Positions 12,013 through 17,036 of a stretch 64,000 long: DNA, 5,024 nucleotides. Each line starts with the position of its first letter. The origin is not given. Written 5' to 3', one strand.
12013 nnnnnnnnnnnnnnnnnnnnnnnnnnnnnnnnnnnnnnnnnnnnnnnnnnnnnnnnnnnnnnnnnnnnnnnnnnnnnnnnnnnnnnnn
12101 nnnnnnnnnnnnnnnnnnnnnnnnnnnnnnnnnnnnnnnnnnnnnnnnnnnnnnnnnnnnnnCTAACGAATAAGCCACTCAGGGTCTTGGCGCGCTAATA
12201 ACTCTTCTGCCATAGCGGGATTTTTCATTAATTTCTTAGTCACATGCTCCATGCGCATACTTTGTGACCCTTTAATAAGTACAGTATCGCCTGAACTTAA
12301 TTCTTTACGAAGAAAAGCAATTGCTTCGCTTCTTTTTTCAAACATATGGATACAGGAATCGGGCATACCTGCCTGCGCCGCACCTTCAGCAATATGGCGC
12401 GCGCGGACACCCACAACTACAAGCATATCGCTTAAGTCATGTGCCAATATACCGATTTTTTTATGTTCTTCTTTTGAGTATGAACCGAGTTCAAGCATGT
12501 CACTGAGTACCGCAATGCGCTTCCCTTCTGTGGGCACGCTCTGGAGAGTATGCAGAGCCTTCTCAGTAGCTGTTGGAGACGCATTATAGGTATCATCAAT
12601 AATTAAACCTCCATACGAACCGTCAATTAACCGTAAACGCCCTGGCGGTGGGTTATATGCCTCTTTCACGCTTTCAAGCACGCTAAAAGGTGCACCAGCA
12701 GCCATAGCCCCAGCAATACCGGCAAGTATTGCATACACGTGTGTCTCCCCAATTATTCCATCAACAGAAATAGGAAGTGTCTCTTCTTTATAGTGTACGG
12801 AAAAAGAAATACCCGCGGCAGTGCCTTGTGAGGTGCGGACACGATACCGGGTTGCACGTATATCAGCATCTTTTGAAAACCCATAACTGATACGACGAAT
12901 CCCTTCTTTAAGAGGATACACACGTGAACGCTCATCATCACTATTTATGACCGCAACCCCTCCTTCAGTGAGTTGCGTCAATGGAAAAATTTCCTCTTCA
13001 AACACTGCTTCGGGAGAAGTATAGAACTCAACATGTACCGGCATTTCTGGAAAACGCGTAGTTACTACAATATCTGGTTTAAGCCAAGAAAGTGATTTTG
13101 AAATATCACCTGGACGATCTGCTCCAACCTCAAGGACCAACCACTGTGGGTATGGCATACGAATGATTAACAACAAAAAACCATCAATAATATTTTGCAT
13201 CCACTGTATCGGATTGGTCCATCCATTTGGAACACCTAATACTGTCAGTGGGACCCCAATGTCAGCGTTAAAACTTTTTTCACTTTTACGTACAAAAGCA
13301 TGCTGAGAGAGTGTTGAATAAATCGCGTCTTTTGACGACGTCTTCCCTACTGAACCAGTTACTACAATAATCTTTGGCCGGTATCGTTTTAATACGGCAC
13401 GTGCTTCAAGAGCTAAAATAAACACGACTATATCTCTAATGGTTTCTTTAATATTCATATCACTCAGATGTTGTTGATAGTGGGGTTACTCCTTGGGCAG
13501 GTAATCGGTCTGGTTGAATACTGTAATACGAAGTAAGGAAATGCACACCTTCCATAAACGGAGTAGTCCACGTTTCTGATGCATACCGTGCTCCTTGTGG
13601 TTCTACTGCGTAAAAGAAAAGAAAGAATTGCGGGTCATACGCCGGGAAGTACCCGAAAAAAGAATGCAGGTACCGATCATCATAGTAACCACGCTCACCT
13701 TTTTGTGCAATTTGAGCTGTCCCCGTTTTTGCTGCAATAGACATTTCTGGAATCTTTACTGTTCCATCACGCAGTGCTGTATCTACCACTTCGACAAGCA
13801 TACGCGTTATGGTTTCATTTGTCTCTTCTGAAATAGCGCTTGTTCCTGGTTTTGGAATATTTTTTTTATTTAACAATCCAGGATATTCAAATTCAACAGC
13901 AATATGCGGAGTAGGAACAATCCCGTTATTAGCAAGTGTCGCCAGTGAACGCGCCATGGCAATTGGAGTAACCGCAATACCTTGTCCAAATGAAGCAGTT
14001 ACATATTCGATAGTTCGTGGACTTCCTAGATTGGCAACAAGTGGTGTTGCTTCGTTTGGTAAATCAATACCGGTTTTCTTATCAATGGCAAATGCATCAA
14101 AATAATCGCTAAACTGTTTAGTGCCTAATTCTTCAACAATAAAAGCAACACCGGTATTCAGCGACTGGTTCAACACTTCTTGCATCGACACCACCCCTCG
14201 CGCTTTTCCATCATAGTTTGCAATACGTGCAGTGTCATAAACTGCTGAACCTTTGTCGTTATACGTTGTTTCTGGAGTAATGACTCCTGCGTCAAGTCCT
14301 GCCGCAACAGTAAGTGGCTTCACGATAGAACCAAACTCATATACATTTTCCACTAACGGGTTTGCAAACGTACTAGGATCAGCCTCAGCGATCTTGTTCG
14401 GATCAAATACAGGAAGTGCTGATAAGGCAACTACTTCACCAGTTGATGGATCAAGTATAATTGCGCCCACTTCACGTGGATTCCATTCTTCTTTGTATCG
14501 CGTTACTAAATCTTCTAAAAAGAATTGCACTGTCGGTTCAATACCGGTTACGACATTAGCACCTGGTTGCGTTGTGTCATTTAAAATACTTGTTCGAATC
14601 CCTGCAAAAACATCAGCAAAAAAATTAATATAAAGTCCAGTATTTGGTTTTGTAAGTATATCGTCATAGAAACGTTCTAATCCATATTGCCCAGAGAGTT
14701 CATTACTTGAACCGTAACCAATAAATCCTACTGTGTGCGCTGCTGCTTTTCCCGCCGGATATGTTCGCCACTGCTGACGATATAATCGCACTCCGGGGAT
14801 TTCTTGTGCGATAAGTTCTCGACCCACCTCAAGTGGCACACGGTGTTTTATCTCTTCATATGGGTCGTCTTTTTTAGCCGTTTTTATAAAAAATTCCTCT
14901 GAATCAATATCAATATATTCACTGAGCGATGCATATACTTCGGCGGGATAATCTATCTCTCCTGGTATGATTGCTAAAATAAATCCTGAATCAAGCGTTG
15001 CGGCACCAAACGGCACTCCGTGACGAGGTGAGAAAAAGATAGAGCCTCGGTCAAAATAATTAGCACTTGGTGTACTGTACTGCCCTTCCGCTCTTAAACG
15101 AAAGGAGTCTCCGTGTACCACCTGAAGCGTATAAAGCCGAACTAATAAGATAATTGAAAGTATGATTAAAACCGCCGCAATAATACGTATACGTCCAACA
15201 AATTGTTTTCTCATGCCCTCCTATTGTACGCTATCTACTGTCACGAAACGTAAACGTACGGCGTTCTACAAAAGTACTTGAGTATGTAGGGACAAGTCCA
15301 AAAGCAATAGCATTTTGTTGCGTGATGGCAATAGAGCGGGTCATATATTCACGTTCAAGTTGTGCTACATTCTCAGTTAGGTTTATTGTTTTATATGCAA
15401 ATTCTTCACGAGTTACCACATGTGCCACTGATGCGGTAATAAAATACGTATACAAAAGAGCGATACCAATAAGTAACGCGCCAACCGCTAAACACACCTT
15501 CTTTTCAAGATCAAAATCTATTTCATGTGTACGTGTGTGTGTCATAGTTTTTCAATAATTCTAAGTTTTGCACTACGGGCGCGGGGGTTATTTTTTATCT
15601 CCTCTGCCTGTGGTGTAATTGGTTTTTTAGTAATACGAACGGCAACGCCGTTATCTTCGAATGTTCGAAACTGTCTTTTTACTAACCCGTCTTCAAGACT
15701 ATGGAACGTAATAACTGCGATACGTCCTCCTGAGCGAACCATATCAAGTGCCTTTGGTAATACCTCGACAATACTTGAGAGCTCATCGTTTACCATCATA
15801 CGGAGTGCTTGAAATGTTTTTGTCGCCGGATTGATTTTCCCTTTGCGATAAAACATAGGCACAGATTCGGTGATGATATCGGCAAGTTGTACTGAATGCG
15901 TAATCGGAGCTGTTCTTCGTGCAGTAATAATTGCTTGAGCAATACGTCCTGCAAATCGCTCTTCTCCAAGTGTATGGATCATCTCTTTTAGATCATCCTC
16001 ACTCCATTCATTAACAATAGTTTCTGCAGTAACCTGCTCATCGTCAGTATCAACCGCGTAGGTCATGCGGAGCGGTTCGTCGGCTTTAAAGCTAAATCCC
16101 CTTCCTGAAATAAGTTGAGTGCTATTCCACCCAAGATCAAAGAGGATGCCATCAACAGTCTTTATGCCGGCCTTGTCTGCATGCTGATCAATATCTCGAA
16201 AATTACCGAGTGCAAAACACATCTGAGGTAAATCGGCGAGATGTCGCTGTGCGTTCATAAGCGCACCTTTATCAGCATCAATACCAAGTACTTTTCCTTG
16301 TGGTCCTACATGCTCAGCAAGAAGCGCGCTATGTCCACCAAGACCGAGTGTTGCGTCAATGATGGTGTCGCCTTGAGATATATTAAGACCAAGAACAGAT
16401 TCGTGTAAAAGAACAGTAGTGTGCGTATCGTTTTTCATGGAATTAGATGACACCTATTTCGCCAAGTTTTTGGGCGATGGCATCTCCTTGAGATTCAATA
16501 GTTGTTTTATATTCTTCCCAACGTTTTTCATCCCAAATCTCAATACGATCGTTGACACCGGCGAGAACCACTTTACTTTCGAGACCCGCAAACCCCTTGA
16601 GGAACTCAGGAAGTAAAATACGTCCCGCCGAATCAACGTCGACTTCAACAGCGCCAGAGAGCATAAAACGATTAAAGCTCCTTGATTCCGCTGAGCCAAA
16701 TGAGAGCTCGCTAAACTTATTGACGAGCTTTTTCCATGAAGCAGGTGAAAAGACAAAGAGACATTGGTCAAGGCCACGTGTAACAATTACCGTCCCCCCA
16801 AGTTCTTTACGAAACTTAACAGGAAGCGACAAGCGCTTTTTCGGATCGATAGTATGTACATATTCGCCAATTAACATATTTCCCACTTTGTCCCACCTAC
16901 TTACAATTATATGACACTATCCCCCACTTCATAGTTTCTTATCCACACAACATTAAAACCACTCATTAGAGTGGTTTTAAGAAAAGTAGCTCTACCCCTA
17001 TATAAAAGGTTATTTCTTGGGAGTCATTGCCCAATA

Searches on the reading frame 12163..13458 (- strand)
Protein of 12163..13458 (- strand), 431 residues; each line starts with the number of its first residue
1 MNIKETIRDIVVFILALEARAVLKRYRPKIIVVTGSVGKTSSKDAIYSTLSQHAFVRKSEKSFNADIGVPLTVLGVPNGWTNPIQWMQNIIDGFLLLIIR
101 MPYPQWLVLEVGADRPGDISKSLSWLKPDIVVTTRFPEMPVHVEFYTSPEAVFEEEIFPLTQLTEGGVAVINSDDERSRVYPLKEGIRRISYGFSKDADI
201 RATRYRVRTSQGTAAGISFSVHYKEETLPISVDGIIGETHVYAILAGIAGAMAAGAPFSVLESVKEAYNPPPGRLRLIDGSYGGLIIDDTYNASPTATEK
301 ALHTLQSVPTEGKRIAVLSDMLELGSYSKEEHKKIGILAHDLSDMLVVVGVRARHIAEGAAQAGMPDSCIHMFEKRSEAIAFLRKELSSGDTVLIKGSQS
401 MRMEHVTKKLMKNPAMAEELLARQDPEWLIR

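Call 40: search_protein_families(library=pfam, proteins=[window:12163-13458:-], max_evalue=0.00001)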
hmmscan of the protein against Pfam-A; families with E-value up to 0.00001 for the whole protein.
window:12163-13458:- (431 aa): 2 families
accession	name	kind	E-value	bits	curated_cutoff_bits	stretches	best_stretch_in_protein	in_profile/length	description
PF02875.26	Mur_ligase_C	-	1.4e-21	78.1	28.4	1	273-398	1-126/127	Mur ligase, glutamate ligase domain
PF08245.18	Mur_ligase_M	-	3.4e-19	70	24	1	104-249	57-198/200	Mur ligase middle domain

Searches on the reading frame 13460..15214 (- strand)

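Call 40: search_protein_families(library=pfam, proteins=[window:13460-15214:-], max_evalue=0.00001)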
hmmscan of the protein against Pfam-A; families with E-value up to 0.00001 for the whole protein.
window:13460-15214:- (584 aa): 1 family
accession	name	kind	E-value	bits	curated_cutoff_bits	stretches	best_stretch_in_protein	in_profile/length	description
PF00905.27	Transpeptidase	-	2e-62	211.5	22.1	1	250-545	2-285/299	Penicillin binding protein transpeptidase domain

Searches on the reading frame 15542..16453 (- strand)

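Call 40: search_protein_families(library=pfam, proteins=[window:15542-16453:-], max_evalue=0.00001)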
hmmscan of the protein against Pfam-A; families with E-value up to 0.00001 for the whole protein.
window:15542-16453:- (303 aa): 2 families
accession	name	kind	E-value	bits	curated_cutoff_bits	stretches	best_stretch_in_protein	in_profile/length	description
PF01795.25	Methyltransf_5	-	1.3e-89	301.2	27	1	10-302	3-308/309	MraW methylase family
PF13847.12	Methyltransf_31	-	6.3e-06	26.4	27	0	26-93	2-72/145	Methyltransferase domain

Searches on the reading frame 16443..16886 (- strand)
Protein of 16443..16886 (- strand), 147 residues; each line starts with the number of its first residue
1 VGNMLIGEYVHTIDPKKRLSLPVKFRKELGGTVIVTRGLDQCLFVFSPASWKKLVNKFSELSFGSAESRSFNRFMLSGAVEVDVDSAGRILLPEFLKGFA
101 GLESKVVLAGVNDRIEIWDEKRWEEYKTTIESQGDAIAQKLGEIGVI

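Call 40: search_protein_families(library=pfam, proteins=[window:16443-16886:-], max_evalue=0.00001)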
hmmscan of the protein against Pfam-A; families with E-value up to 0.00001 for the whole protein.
window:16443-16886:- (147 aa): 1 family
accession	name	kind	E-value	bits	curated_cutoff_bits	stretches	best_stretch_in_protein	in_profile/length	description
PF02381.23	MraZ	-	1.6e-35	121.3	23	2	4-73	1-71/72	MraZ protein, putative antitoxin-like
